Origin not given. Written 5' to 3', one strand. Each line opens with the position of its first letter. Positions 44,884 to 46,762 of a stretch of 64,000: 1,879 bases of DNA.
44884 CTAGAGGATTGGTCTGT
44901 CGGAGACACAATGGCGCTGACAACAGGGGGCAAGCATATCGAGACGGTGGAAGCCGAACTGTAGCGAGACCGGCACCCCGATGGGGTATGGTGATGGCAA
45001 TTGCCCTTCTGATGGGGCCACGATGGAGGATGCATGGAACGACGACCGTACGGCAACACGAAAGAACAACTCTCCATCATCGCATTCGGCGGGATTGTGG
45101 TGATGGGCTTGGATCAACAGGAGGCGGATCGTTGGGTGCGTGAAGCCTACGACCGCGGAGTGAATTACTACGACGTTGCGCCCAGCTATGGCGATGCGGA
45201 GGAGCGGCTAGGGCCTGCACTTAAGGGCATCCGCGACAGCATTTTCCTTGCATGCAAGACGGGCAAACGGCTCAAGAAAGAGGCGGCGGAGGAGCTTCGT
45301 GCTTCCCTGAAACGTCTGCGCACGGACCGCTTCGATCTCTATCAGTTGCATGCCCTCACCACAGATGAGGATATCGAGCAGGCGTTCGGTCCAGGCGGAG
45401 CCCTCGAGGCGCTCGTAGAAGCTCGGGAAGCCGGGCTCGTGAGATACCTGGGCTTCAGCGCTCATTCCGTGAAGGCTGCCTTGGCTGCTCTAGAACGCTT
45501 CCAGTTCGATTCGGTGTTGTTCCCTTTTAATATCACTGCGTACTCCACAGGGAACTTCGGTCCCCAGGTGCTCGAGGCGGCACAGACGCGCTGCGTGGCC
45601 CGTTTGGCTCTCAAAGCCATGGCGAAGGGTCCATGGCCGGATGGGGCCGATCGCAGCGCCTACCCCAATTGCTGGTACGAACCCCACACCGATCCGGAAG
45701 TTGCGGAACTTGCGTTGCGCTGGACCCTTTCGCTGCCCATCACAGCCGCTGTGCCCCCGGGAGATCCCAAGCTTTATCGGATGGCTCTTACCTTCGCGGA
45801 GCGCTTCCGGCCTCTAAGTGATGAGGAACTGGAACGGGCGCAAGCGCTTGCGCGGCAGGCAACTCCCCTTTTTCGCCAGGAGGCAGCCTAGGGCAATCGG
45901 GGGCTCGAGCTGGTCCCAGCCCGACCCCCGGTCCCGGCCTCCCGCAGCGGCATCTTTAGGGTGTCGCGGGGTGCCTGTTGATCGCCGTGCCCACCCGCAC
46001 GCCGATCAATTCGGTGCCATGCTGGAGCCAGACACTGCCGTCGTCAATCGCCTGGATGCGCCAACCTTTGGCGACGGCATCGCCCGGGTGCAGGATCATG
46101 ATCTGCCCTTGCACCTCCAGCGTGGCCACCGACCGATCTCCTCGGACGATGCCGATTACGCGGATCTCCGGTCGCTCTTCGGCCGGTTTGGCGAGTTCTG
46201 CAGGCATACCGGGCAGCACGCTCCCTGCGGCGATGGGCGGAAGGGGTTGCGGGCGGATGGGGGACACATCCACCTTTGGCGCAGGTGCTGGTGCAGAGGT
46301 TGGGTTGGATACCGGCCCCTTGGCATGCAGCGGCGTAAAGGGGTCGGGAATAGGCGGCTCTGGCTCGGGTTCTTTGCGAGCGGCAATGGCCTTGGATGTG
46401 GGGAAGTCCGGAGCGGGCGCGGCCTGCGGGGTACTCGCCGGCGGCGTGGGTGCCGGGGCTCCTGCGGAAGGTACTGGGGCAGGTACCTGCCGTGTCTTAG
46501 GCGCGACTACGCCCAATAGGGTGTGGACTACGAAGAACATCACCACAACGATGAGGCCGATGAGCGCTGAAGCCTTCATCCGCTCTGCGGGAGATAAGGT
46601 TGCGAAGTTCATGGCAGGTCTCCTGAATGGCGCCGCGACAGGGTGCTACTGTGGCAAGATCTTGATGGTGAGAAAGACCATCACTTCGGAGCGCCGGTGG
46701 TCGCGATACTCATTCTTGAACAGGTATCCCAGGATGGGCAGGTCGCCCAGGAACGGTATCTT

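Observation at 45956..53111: Pseudopilus/secretin cluster lacking ATPase, platform protein, peptidase and major pilin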

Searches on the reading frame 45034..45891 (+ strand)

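Call 13: search_protein_families(library=pfam, proteins=[window:45034-45891:+], max_evalue=0.001)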
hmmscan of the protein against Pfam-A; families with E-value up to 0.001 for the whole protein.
window:45034-45891:+ (285 aa): 1 family
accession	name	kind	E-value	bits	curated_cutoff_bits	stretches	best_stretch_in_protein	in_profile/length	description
PF00248.27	Aldo_ket_red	-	8.8e-26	91.1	24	1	26-199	16-195/291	Aldo/keto reductase family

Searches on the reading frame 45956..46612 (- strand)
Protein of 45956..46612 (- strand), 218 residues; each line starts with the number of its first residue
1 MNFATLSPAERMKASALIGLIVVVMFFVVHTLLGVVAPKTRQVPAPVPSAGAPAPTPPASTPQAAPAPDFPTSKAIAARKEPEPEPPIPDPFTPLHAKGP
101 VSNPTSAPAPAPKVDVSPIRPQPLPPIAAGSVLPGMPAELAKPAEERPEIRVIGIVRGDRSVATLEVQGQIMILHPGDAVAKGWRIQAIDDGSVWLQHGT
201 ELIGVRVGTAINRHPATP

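Call 3: search_protein_families(library=pfam, proteins=[window:45956-46612:-], max_evalue=0.1)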
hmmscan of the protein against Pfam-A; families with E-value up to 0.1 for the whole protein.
window:45956-46612:- (218 aa): 1 family
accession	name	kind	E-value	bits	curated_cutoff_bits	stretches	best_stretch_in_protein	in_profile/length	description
PF23893.1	Y4YQ_C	-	0.00058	20.1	27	1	174-202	22-50/53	Uncharacterised protein Y4YQ C-terminal domain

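Call 4: search_protein_families(library=ncbifam, proteins=[window:45956-46612:-], max_evalue=0.1)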
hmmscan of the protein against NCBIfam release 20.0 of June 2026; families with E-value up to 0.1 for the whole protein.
window:45956-46612:- (218 aa): 5 families
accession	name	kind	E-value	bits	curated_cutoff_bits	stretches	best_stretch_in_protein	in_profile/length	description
NF041515.1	GspC_delta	equivalog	3.2e-05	23.8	150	1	17-208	8-164/311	type II secretion system protein GspC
TIGR03021.1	pilP_fam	equivalog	0.00045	21.2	34.65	1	131-197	48-119/119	type IV pilus biogenesis protein PilP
NF038218.1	IcmG_DotF_IVB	equivalog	0.0054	16.4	200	1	8-69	43-103/266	type IVB secretion system protein IcmG/DotF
NF041620.1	MXAN_5187_fam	hypoth_equivalog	0.0098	15.7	200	1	5-148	293-445/601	MXAN_5187 family protein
NF033761.1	gliding_GltJ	equivalog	0.07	12.2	450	1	9-120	365-486/671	adventurous gliding motility protein GltJ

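Call 30: search_solved_structures(query=A1, max_evalue=10, show_alignments=2)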
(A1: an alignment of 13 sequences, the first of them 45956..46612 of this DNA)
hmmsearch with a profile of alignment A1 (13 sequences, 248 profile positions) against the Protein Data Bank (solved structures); distinct sequences matched with E-value up to 10: 3.
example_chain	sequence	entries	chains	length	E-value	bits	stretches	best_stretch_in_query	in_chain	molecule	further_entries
9hmf_O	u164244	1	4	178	0.96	12.7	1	12-73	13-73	Flagellar protein FliL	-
7pkq_i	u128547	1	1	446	1.5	12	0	140-186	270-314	30S ribosomal protein S9, chloroplastic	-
9ya8_L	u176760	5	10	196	8.5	9.6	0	36-79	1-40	Myosin light chain 3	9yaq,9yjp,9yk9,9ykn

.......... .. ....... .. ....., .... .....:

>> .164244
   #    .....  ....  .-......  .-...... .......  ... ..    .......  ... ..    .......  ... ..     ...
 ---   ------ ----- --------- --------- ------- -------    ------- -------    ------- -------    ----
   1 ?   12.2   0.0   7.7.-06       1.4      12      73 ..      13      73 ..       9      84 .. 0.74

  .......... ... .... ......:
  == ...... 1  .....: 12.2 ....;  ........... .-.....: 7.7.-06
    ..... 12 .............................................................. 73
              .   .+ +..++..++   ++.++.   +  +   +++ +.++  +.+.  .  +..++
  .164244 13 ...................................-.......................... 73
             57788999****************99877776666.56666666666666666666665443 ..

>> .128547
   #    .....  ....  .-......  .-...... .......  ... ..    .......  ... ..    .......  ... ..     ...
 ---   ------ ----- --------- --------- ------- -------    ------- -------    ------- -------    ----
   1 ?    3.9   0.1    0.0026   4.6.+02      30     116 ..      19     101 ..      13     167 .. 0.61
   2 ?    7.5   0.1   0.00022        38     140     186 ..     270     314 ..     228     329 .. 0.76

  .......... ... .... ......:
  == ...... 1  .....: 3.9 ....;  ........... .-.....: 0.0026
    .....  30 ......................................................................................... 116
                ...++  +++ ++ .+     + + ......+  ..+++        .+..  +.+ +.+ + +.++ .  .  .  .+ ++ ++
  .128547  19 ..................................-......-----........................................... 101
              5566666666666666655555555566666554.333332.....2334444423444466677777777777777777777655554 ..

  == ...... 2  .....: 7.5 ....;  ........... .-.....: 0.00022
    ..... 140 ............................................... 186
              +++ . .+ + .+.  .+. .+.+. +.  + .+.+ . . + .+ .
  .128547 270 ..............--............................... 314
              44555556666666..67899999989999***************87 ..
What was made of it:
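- Tried and rejected: The g7 profile search against PDB sequences found nothing (call 30).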

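Call 33: find_homologous_proteins(query=A1, max_evalue=0.001)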
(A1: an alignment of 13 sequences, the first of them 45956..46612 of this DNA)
Query A1 (13 sequences) (218 aa, profile of the alignment): 17 proteins with E <= 0.001 among 8000 candidates.
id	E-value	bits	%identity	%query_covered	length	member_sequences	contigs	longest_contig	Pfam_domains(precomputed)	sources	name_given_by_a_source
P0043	1.3e-88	315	38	97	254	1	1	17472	-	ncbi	-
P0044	2.9e-75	272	34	97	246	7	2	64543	-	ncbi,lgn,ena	-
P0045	9.5e-73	263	73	100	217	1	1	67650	-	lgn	-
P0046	1.3e-70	256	42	98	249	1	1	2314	-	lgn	-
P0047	2.5e-70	255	100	100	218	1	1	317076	-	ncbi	ncbi:MAG: hypothetical protein ACP5VE_00960 [Chthonomonadales bacterium]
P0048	2.5e-70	255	37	97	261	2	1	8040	-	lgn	-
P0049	3.8e-68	248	71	100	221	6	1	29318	-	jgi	jgi:hypothetical protein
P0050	8.5e-68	247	32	97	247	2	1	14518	-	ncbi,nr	ncbi:MAG TPA: hypothetical protein VLH79_02810 [Chthonomonadales bacterium]|nr:hypothetical protein 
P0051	9.4e-68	247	39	99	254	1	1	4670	-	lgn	-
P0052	8.8e-63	231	37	98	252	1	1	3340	PF11356.15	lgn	-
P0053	2.9e-62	229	40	98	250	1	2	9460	-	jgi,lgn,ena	-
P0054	6.3e-62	228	36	97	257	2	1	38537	-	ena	-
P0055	3.7e-61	225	38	98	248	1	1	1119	-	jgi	jgi:hypothetical protein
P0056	1.0e-60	224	36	100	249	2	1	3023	-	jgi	jgi:hypothetical protein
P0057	5.4e-55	205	39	97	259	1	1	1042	-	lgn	-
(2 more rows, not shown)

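Call 35: find_encoding_contigs(protein=P0047, flank=10000, max_places=2)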
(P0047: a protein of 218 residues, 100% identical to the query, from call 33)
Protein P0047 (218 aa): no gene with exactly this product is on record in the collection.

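Call 38: search_protein_families(library=pfam, alignment_id=A3, max_evalue=1)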
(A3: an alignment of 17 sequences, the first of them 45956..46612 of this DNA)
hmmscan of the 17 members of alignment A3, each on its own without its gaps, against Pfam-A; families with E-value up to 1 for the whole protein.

A. member 1, window:45956-46612:- (218 aa): 1 family
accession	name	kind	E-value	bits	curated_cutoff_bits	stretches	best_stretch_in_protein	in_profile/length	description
PF23893.1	Y4YQ_C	-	0.00058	20.1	27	1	174-202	22-50/53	Uncharacterised protein Y4YQ C-terminal domain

B. families by the number of members that match (of 17 scanned): 6 families
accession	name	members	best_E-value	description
PF11356.14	T2SSC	8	4.5e-06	Type II secretion system protein C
PF23893.1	Y4YQ_C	8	0.00058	Uncharacterised protein Y4YQ C-terminal domain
PF16537.11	T2SSB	5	0.0015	Type II secretion system protein B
PF04277.18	OAD_gamma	2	0.11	Oxaloacetate decarboxylase, gamma chain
PF03739.19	LptF_LptG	1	0.35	Lipopolysaccharide export system permease LptF/LptG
PF23379.1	DUF7096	1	0.86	Domain of unknown function (DUF7096)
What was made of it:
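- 45956..46612 (-): g7: GspC/PilP-equivalent connector (218 aa). It has an N-terminal TM helix (residues 14-35), a Pro-rich linker with an invariant DPF.P motif, and a C-terminal HR-type beta domain (residues 148-208). T2SSC (PF11356) in 8 of 17 homologues, best E 4.5e-6, and no PilP hits (call 38).
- Checked: Eight of 17 homologues hit Pfam T2SSC and none hit PilP (call 38).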

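Call 44: predict_structure(alignment_id=A3)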
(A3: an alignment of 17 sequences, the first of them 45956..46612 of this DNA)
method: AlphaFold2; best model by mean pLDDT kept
length: 218 residues; sequences in the alignment: 17
mean_pLDDT: 69.8   pTM: 0.34
mean pLDDT of the five models: 69.8, 69.2, 68.5, 67.9, 67.8
residues with pLDDT >= 90: 53; 70-90: 43; 50-70: 92; < 50: 30
segments of 3 or more residues with pLDDT < 50: 40-44, 49-52, 59-67
pLDDT, mean of each block of 10 residues (from residue 1): 62 82 89 58 49 45 48 52 65 61 59 63 61 51 72 92 93 95 93 91 92 64
secondary structure, 60 per line:
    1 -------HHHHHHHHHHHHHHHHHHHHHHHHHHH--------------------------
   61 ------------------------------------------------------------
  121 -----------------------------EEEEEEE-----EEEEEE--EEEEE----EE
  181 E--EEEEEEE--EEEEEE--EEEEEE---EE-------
elements in order: H8-34 E150-156 E162-167 E170-174 E179-181 E184-190 E193-198 E201-206
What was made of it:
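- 45956..46612 (-): AlphaFold2 pLDDT 91-95 for residues ~150-210 (call 44).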

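Call 48: fold_search(model_id=the predicted structure, library=pdb)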
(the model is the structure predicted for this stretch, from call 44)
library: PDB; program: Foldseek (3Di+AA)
matches with E <= 10: 559; with E <= 0.001: 0
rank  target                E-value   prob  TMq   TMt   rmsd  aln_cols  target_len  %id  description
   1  3oss_C                1.6e-02  1.00  0.26  0.82   1.3        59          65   20  The crystal structure of enterotoxigenic Escherichia coli GspC-GspD complex from the type II secretion system (released 2011-08-03)
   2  2y4y_B                7.7e-02  1.00  0.24  0.62   2.5        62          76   11  Structure of a domain from the type IV pilus biogenesis lipoprotein PilP, from Pseudomonas aeruginosa (released 2012-01-18)
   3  2ivw_MODEL_1_A        7.7e-02  0.99  0.25  0.45  10.4       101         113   17  The solution structure of a domain from the Neisseria meningitidis PilP pilot protein. (released 2007-02-13)
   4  2lc4_MODEL_1_A        1.3e-01  0.99  0.25  0.47  13.0       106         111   12  Solution Structure of PilP from Pseudomonas aeruginosa (released 2011-12-21)
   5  4av2_M                1.3e-01  0.98  0.20  0.49   5.7        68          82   19  Single particle electron microscopy of PilQ dodecameric complexes from Neisseria meningitidis. (released 2012-10-17)
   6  9l5u_C                3.2e-01  0.66  0.13  0.28   6.8        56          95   14  Papain-like cysteine protease toxin/immunity pair (released 2025-06-04)
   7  7oio_MODEL_1_A        3.8e-01  0.97  0.24  0.35  10.4        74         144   22  Solution structure of Legionella pneumophila LspC (released 2022-06-01)
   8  4wfw                  4.1e-01  0.99  0.25  0.62   1.9        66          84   21  The crystal structure of Dickeya dadantii GspB from the type 2 secretion system (released 2015-09-30)
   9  7qep_L2               4.1e-01  0.33  0.14  0.13  12.6       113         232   10  Cryo-EM structure of the ribosome from Encephalitozoon cuniculi (released 2022-02-09)
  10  3fvq_B                4.5e-01  0.41  0.14  0.09  10.3        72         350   10  Crystal structure of the nucleotide binding domain FbpC complexed with ATP (released 2009-08-25)
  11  9cac_I                6.4e-01  0.30  0.15  0.09   7.7        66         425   14  Cryo-EM structure of the RuvBL lobe of the native human TIP60 complex (composite structure) (released 2025-06-18)
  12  2m3x_MODEL_1_A        6.4e-01  0.20  0.14  0.19  14.7        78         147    6  Solution structure of Ph1500: a homohexameric protein centered on a 12-bladed beta-propeller (released 2014-01-29)
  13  9b1d_J                7.2e-01  0.30  0.16  0.09   6.4        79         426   11  Cryo-EM structure of native SWR1 bound to DNA (composite structure) (released 2024-10-09)
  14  6hcg_e                7.6e-01  0.97  0.25  0.73   1.6        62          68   22  Klebsiella pneumoniae type II secretion system outer membrane complex. PulD, PulS and PulC HR domain. (released 2019-11-27)
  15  7ur8                  7.6e-01  0.35  0.18  0.46   8.3        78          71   15  170_h_ob, a small beta-barrel de novo designed protein (released 2023-03-22)
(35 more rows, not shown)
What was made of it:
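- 45989..46171 (-): g7 sub-feature: HR/PilP-type domain, predicted to bind the secretin N0 domain. calls 44, 48.
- Checked: Its modelled C-terminal domain best matches the GspC HR domain, then PilP (calls 44, 48).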

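Call 73: list_cluster_members(proteins=[P0047, P0234, P0222, P0231, P0232, P0242, P0263])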
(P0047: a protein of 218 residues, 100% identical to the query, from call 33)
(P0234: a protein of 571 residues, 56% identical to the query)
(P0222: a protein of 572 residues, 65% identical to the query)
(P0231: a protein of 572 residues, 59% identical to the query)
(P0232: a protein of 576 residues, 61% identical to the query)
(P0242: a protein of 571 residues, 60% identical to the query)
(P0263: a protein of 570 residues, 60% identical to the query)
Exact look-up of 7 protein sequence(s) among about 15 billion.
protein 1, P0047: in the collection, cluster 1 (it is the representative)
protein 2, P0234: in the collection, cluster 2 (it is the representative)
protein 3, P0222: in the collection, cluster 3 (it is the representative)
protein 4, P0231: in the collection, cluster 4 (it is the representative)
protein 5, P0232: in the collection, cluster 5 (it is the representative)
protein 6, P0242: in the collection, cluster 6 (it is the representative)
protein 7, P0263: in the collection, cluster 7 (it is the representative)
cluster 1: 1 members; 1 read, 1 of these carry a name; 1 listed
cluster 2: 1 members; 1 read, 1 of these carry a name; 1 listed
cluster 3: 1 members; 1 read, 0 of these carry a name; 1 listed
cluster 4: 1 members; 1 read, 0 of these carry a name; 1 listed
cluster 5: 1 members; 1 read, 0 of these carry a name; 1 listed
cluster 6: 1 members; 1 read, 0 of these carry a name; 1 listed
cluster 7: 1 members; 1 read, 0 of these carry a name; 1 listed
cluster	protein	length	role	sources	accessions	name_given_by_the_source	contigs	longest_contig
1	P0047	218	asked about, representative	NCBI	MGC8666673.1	MAG: hypothetical protein ACP5VE_00960 [Chthonomonadales bacterium]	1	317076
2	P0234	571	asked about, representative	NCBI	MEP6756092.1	MAG: GspE/PulE family protein [Chthonomonadales bacterium]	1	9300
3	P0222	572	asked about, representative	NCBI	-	-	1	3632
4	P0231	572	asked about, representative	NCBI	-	-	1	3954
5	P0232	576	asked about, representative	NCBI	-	-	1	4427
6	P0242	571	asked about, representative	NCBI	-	-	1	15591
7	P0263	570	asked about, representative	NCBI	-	-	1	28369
